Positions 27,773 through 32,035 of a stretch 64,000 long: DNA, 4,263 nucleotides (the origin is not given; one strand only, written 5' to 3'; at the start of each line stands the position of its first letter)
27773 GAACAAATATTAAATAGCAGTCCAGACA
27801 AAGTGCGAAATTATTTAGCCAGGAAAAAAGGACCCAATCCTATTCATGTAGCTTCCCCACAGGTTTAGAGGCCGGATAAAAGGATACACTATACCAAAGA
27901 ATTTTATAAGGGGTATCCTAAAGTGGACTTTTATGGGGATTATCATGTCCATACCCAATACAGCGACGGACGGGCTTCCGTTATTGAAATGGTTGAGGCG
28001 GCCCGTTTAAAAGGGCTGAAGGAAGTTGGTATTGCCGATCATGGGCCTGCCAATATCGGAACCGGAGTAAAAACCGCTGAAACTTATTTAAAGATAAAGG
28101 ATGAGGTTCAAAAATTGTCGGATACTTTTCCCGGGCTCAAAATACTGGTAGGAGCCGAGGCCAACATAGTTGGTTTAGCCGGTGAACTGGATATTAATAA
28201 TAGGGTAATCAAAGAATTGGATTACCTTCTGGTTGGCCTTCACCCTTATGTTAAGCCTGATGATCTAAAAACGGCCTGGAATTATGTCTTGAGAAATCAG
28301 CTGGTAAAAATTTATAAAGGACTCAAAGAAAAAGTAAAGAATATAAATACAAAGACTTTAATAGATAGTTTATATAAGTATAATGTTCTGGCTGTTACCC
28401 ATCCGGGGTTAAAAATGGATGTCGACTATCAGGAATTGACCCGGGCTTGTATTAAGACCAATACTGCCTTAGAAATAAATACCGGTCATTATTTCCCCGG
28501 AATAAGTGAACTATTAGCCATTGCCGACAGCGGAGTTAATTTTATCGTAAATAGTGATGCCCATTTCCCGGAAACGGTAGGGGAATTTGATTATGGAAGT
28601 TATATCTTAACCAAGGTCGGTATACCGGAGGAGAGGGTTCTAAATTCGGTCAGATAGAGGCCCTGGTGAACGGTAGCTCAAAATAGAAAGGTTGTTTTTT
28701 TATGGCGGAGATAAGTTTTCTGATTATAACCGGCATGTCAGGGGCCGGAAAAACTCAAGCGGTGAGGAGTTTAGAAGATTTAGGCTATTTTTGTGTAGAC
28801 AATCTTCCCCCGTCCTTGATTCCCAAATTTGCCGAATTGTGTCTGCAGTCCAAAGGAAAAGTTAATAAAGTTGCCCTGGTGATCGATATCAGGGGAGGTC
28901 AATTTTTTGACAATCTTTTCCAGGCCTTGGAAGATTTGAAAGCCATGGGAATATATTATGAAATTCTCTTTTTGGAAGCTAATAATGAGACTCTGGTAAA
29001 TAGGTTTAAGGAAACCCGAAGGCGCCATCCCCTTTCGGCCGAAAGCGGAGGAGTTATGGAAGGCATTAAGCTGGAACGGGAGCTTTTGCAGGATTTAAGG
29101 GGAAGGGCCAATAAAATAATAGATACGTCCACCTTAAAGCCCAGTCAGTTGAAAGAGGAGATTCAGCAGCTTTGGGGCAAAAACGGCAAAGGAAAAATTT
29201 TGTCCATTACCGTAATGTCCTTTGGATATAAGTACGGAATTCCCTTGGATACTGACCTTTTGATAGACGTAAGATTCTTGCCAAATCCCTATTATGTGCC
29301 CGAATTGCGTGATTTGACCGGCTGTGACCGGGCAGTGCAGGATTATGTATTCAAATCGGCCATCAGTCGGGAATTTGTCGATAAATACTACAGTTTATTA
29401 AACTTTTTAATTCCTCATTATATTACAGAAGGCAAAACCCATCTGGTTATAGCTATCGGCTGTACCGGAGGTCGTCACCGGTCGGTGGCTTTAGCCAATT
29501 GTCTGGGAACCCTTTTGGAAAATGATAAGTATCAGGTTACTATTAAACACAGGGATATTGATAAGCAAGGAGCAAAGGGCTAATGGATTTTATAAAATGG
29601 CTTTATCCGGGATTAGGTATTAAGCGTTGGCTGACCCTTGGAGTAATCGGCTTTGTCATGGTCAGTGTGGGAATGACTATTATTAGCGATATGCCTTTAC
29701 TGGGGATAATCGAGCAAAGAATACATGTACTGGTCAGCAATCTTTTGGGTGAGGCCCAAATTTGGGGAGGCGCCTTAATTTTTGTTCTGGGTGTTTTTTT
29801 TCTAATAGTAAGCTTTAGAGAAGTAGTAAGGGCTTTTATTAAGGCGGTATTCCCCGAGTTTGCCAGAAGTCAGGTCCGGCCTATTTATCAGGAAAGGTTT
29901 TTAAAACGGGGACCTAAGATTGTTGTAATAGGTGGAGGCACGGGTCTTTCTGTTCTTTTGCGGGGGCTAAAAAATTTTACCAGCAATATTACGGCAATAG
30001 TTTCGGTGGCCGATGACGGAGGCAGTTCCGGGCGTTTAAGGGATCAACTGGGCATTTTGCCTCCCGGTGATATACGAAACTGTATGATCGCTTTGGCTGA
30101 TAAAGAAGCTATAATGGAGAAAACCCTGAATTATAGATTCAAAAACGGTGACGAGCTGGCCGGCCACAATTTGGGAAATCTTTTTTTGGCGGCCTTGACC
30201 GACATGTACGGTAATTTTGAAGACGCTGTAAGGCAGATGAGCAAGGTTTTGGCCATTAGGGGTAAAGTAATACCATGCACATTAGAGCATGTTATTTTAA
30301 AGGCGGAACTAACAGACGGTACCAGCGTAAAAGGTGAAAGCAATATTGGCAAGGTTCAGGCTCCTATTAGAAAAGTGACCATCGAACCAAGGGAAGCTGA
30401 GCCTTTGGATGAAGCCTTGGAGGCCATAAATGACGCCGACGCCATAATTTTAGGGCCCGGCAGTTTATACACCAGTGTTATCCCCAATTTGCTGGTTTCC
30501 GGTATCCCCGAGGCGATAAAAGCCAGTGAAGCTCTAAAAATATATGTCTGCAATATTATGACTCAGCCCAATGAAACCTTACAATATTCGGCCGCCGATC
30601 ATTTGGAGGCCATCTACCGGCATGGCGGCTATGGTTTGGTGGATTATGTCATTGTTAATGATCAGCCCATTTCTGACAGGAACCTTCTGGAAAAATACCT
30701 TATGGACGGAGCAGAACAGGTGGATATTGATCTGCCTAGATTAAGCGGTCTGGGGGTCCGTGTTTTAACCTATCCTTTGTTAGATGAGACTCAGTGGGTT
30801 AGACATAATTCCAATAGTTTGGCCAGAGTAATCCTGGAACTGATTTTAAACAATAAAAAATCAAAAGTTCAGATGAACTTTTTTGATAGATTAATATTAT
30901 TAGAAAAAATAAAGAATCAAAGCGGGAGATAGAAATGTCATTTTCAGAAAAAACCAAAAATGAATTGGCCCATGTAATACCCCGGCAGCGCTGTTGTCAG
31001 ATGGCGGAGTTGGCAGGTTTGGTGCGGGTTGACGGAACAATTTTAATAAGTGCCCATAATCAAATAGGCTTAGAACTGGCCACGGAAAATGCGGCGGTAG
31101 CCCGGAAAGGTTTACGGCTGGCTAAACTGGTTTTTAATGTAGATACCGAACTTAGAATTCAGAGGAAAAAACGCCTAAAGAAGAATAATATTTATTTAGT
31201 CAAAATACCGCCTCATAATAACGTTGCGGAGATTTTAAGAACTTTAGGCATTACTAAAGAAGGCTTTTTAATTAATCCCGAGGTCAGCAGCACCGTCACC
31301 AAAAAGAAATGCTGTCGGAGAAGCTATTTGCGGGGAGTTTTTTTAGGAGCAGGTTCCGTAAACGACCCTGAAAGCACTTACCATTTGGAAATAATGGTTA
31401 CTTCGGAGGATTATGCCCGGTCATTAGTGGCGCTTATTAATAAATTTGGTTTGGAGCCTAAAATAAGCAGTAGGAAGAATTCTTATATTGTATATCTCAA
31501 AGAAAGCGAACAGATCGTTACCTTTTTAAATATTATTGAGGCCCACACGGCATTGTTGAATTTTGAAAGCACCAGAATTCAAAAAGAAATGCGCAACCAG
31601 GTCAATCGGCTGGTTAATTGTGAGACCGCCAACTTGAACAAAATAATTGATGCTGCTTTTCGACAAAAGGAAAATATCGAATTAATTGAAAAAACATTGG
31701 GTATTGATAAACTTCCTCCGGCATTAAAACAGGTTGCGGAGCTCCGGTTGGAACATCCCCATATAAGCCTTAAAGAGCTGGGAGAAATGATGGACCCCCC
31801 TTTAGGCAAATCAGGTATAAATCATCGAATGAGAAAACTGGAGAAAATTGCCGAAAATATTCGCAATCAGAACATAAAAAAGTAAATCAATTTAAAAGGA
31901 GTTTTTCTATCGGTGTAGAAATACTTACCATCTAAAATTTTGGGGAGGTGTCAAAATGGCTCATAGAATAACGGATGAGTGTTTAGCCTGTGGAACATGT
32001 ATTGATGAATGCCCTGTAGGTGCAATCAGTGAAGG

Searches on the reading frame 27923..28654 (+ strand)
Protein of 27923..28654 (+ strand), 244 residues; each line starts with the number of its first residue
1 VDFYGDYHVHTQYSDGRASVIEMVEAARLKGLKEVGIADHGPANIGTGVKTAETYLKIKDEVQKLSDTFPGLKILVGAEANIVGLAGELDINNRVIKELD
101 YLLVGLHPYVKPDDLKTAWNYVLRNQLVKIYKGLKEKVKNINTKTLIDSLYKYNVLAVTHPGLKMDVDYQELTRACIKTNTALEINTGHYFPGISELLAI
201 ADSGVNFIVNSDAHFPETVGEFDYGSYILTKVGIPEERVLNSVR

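Call 18: search_protein_families(library=pfam, proteins=[window:27923-28654:+])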
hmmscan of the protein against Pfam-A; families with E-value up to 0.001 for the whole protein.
window:27923-28654:+ (244 aa): 1 family
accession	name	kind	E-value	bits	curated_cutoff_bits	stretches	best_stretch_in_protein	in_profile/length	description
PF02811.25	PHP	-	7.5e-13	49.6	26.4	1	6-108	1-94/164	PHP domain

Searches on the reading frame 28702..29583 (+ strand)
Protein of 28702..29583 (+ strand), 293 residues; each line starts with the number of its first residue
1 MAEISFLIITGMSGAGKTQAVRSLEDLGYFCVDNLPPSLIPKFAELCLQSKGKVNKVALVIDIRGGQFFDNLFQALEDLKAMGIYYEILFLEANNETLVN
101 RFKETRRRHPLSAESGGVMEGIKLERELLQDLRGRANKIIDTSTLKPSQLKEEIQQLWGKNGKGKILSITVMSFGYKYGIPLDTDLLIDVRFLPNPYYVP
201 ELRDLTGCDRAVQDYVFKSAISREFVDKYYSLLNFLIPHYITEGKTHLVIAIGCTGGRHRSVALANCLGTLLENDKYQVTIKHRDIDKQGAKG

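Call 43: search_protein_families(library=pfam, proteins=[window:28702-29583:+], max_evalue=0.00001)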
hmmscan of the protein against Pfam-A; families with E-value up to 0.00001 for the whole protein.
window:28702-29583:+ (293 aa): 2 families
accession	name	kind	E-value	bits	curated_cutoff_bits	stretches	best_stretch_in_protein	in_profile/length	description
PF03668.21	RapZ-like_N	-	1.2e-53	181.5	25.4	1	5-159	2-155/158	RapZ-like N-terminal domain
PF22740.1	PapZ_C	-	4e-48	163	27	1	168-287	2-121/121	RapZ C-terminal domain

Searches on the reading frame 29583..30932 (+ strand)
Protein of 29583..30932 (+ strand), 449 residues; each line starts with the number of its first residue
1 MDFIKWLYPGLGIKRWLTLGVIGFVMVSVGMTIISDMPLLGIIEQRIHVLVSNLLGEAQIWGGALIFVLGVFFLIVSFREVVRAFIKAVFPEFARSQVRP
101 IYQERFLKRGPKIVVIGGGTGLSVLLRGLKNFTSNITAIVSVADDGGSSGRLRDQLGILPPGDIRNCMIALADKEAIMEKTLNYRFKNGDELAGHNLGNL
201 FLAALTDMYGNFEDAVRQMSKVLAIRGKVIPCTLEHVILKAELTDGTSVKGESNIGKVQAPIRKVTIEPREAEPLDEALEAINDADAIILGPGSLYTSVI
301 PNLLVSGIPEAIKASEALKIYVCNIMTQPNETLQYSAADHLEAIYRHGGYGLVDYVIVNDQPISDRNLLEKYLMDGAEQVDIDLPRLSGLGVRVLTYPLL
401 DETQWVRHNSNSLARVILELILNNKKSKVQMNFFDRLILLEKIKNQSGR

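Call 43: search_protein_families(library=pfam, proteins=[window:29583-30932:+], max_evalue=0.00001)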
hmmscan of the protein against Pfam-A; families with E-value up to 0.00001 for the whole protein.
window:29583-30932:+ (449 aa): 1 family
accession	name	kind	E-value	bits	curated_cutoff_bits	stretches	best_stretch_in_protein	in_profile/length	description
PF01933.23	CofD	-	1.5e-116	389.1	30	1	113-399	1-289/290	2-phospho-L-lactate transferase CofD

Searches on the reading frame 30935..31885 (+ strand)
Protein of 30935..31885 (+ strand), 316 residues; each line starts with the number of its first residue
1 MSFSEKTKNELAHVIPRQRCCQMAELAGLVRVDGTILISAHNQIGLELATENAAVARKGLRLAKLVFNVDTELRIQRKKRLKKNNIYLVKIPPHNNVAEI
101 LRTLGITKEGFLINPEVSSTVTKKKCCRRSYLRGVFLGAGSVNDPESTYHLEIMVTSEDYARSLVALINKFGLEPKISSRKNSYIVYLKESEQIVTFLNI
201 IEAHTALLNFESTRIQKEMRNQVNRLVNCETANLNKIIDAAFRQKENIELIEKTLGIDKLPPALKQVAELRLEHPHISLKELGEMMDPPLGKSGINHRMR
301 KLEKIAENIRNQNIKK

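Call 43: search_protein_families(library=pfam, proteins=[window:30935-31885:+], max_evalue=0.00001)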
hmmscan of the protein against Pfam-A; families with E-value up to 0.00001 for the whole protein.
window:30935-31885:+ (316 aa): 4 families
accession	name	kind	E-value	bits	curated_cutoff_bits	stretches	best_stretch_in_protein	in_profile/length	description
PF02650.20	HTH_WhiA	-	2.3e-37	127.7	27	1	223-306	1-84/84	WhiA C-terminal HTH domain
PF14527.11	LAGLIDADG_WhiA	-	2.6e-37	127.3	23.2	1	129-220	2-93/93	WhiA LAGLIDADG-like domain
PF10298.14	WhiA_N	-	6.2e-29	100.4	23.4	1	19-106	1-85/86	WhiA N-terminal LAGLIDADG-like domain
PF14528.11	LAGLIDADG_3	-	1e-09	38.9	22.5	0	128-201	3-81/82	LAGLIDADG-like domain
